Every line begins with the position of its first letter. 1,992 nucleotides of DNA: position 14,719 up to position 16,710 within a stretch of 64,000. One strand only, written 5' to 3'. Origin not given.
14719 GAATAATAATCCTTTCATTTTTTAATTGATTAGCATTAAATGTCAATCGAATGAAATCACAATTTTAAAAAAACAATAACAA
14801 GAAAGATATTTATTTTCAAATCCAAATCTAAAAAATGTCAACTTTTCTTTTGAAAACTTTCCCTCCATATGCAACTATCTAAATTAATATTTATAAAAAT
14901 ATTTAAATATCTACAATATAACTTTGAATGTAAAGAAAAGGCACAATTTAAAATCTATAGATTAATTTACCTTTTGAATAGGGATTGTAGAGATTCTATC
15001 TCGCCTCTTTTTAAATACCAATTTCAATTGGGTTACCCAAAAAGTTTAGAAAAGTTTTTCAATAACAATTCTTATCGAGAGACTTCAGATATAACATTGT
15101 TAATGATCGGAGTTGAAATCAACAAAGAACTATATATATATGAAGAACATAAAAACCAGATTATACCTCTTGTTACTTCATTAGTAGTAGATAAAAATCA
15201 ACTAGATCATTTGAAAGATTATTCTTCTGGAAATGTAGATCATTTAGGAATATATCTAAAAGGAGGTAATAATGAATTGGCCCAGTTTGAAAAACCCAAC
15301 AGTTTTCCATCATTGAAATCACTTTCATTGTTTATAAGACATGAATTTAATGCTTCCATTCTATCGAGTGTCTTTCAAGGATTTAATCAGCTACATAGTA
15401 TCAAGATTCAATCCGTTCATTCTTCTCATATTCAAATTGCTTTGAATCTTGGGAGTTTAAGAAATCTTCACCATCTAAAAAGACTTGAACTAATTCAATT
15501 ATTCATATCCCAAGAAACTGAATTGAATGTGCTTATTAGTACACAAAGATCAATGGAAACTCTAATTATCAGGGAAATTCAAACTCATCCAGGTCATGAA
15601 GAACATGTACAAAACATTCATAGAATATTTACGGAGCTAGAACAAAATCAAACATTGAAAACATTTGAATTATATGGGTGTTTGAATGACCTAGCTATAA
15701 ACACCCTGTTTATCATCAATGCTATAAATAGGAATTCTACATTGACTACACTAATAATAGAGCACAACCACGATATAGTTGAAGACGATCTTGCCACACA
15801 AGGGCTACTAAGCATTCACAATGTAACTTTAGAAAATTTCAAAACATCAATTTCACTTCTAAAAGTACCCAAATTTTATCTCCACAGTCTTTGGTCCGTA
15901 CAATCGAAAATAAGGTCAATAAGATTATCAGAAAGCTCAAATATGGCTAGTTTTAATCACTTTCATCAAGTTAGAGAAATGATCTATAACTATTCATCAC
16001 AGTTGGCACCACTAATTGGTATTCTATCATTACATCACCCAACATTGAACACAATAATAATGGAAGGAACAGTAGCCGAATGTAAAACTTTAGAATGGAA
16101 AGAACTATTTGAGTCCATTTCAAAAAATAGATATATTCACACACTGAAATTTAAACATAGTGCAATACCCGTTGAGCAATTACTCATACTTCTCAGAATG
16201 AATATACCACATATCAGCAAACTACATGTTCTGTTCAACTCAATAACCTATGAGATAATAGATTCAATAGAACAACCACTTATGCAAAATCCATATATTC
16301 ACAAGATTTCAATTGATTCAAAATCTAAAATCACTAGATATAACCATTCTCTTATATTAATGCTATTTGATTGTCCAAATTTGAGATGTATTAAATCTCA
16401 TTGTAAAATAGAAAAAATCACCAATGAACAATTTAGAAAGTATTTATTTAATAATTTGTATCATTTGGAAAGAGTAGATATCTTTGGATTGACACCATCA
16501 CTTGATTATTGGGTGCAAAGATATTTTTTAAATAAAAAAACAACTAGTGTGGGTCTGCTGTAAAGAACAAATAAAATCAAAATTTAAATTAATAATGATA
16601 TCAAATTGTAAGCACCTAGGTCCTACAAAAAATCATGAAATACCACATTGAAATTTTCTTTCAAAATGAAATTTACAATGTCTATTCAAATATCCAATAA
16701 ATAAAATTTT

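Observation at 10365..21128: Two tandem 1355-aa IPT/TIG+EGF+TM surface-protein paralogs with identical 6-exon structure and a mosaic of near-identical and diverged tracts (gene conversion signature)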

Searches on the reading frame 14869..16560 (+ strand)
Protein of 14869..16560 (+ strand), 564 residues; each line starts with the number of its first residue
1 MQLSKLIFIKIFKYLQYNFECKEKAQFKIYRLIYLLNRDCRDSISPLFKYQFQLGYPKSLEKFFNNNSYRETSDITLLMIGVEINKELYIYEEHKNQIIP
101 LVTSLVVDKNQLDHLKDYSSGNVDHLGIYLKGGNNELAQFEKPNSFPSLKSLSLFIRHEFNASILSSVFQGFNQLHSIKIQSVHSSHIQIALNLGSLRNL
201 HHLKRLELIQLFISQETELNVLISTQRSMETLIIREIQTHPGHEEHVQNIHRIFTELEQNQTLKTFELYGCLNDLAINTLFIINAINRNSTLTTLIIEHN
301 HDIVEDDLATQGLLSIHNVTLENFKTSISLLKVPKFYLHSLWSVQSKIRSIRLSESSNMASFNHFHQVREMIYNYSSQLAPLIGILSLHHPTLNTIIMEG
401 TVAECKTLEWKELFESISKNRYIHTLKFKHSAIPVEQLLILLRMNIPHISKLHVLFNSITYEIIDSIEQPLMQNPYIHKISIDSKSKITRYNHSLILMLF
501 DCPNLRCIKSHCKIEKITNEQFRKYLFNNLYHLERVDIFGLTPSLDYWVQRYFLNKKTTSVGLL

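Call 46: search_protein_families(library=pfam, proteins=[window:14869-16560:+], max_evalue=0.001)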
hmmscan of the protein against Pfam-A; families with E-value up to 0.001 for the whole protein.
window:14869-16560:+ (564 aa): 0 families

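Call 58: search_protein_families(library=pfam, proteins=[window:14869-16560:+], max_evalue=5)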
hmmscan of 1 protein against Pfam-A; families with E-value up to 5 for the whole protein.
window:14869-16560:+ (564 aa): 0 families
